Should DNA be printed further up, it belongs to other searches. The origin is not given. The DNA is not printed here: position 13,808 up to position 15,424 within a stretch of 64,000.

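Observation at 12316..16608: Archaeal-type mevalonate-pathway enzymes (two-subunit aconitase X + UbiD decarboxylase) divergent from a bacterial-type HMG-CoA synthase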

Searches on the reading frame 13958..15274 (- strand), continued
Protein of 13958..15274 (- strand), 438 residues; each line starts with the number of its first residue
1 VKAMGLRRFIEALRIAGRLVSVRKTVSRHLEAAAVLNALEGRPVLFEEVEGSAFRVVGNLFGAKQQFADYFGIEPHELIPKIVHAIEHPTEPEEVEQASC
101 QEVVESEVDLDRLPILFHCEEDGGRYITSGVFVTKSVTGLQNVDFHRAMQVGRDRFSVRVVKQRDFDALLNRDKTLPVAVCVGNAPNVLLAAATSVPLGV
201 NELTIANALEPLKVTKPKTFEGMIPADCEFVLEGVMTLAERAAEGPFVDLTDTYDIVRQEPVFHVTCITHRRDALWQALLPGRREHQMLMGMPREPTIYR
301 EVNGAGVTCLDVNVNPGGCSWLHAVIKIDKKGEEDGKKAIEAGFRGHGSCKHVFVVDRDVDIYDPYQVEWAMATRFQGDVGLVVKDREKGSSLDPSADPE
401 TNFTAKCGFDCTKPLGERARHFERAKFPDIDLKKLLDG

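Call 76: search_solved_structures(query=window:13958-15265:-, max_evalue=1e-40, show_alignments=3)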
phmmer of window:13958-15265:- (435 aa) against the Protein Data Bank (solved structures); distinct sequences matched with E-value up to 1e-40: 3.
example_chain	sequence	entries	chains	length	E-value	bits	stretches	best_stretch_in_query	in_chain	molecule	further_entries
6h6x_B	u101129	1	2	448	2.5e-72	247.2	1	3-434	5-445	3-polyprenyl-4-hydroxybenzoate decarboxylase and related decarboxylases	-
6h6v_A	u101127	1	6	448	3e-72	246.9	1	3-434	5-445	3-polyprenyl-4-hydroxybenzoate decarboxylase and related decarboxylases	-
7p9q_A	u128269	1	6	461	2.1e-48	168.4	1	3-431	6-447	AnInD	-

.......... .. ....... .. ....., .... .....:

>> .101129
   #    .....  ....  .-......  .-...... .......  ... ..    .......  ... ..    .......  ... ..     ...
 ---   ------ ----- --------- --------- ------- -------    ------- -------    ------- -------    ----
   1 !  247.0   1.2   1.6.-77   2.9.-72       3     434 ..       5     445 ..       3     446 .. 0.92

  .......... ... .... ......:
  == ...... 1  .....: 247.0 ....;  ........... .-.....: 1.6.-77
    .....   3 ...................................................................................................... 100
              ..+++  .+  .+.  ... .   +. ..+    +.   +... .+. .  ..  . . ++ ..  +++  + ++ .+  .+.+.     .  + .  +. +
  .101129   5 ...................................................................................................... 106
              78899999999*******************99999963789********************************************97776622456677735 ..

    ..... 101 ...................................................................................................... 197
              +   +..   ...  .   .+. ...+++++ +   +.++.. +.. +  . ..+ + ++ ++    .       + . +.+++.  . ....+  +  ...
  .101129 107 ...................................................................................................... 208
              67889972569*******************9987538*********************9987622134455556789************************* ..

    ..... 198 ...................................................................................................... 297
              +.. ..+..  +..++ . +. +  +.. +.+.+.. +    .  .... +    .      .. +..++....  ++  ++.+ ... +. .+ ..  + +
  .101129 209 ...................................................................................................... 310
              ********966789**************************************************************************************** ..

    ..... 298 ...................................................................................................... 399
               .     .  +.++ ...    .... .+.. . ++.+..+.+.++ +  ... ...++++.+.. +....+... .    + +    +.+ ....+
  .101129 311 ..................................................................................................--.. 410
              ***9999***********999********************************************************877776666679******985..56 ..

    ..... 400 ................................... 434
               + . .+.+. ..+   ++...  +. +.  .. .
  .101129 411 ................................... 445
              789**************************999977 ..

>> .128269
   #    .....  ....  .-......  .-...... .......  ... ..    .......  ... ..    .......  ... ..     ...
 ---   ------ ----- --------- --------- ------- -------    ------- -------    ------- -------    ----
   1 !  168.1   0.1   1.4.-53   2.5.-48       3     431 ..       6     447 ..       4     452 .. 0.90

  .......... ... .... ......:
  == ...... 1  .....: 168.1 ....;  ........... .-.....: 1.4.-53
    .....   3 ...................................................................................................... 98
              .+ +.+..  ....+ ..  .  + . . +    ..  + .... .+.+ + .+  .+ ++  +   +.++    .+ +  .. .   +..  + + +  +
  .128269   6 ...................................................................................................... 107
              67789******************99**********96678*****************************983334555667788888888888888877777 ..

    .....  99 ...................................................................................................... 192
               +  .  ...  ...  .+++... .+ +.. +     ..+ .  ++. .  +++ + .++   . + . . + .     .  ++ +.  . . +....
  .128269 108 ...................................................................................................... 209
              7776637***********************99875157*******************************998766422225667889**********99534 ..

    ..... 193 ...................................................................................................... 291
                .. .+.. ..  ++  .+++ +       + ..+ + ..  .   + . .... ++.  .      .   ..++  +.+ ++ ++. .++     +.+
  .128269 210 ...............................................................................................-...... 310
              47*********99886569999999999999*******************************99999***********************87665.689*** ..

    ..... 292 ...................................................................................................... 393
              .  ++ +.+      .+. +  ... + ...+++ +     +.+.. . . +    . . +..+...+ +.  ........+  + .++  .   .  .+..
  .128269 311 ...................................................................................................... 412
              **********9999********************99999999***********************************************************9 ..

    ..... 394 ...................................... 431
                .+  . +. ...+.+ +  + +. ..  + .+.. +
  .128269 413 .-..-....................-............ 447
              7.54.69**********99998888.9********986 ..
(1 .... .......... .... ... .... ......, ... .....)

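Call 90: find_encoding_contigs(protein=P0137, flank=10000, max_places=2)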
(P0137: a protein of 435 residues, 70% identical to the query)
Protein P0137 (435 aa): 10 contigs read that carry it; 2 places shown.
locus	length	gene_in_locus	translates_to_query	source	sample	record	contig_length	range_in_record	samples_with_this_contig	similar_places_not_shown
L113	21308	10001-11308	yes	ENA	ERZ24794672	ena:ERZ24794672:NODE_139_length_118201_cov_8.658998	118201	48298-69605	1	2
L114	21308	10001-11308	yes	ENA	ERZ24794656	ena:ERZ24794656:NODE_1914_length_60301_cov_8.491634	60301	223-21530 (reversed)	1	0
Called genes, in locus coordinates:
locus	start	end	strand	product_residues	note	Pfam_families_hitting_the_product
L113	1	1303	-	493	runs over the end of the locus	PF02629:CoA_binding (weak), PF13380:CoA_binding_2, PF13607:Succ_CoA_lig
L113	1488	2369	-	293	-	PF02754:CCG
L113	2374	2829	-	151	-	PF13187:Fer4_9 (faint)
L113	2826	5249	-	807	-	PF12831:FAD_oxidored, PF12838:Fer4_7, PF00037:Fer4, PF12837:Fer4_6, PF13187:Fer4_9, PF13237:Fer4_10, PF14697:Fer4_21, PF02662:FlpD, +5 more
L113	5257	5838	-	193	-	PF01558:POR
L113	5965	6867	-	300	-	PF02775:TPP_enzyme_C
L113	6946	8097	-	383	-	PF01855:POR_N, PF02780:Transketolase_C (weak), PF17147:PFOR_II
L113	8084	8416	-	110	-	PF25160:LdpA_Fe-S-bd (faint), PF13484:Fer4_16 (faint), PF12797:Fer4_2 (faint), PF00037:Fer4 (weak), PF12800:Fer4_4 (faint), PF12837:Fer4_6 (faint), PF12838:Fer4_7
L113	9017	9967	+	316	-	PF22700:MVD-like_N (faint), PF00288:GHMP_kinases_N, PF08544:GHMP_kinases_C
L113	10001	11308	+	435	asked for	PF20695:UbiD_N, PF01977:UbiD, PF20696:UbiD_C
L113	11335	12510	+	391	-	PF04412:AcnX, PF28403:AcnX_2nd, PF00330:Aconitase (weak), PF28406:AcnX_3rd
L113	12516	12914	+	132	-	PF01989:AcnX_swivel_put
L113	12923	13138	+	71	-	-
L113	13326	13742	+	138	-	PF01970:TctA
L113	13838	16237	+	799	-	PF01663:Phosphodiest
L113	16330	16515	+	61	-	-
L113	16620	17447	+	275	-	-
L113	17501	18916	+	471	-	PF13727:CoA_binding_3, PF02397:Bac_transf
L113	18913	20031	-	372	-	PF04015:DUF362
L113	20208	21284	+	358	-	PF13717:Zn_ribbon_4 (weak), PF11906:DUF3426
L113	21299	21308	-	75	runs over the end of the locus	PF02416:TatA_B_E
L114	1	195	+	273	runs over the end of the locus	PF00696:AA_kinase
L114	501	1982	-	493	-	PF02629:CoA_binding (weak), PF13380:CoA_binding_2, PF13607:Succ_CoA_lig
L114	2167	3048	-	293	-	PF02754:CCG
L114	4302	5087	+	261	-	-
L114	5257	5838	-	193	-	PF01558:POR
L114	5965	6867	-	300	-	PF02775:TPP_enzyme_C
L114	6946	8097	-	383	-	PF01855:POR_N, PF02780:Transketolase_C (weak), PF17147:PFOR_II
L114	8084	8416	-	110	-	PF25160:LdpA_Fe-S-bd (faint), PF13484:Fer4_16 (faint), PF12797:Fer4_2 (faint), PF00037:Fer4 (weak), PF12800:Fer4_4 (faint), PF12837:Fer4_6 (faint), PF12838:Fer4_7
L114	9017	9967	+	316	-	PF22700:MVD-like_N (faint), PF00288:GHMP_kinases_N, PF08544:GHMP_kinases_C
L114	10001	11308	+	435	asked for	PF20695:UbiD_N, PF01977:UbiD, PF20696:UbiD_C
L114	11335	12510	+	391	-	PF04412:AcnX, PF28403:AcnX_2nd, PF00330:Aconitase (weak), PF28406:AcnX_3rd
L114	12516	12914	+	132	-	PF01989:AcnX_swivel_put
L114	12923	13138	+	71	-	-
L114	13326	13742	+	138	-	PF01970:TctA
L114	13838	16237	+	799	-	PF01663:Phosphodiest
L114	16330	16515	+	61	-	-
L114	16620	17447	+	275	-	-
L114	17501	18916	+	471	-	PF13727:CoA_binding_3, PF02397:Bac_transf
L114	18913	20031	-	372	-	PF04015:DUF362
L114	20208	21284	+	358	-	PF13717:Zn_ribbon_4 (weak), PF11906:DUF3426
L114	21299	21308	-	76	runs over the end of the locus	PF02416:TatA_B_E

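Call 91: find_encoding_contigs(protein=P0147, flank=10000, max_places=1)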
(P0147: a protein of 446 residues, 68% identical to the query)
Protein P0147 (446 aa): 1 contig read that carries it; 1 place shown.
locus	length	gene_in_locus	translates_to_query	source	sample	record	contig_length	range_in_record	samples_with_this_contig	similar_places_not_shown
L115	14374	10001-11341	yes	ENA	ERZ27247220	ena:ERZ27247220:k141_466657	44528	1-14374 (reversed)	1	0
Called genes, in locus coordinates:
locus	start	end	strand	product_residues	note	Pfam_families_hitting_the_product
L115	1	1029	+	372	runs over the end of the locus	PF04015:DUF362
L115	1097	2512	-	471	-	PF13727:CoA_binding_3, PF02397:Bac_transf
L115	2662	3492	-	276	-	-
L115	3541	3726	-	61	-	-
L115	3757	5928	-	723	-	PF01663:Phosphodiest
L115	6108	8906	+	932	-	PF00368:HMG-CoA_red, PF07678:TED_complement (faint), PF13249:SQHop_cyclase_N (faint), PF13243:SQHop_cyclase_C, PF00432:Prenyltrans (faint), PF13243:SQHop_cyclase_C (weak)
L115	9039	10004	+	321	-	PF00288:GHMP_kinases_N, PF08544:GHMP_kinases_C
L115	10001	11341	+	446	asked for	PF20695:UbiD_N, PF01977:UbiD, PF20696:UbiD_C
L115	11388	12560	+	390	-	PF04412:AcnX, PF28403:AcnX_2nd, PF28406:AcnX_3rd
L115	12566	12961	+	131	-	PF01989:AcnX_swivel_put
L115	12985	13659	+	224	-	PF00702:Hydrolase, PF12710:HAD (weak), PF13419:HAD_2, PF13242:Hydrolase_like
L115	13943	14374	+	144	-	?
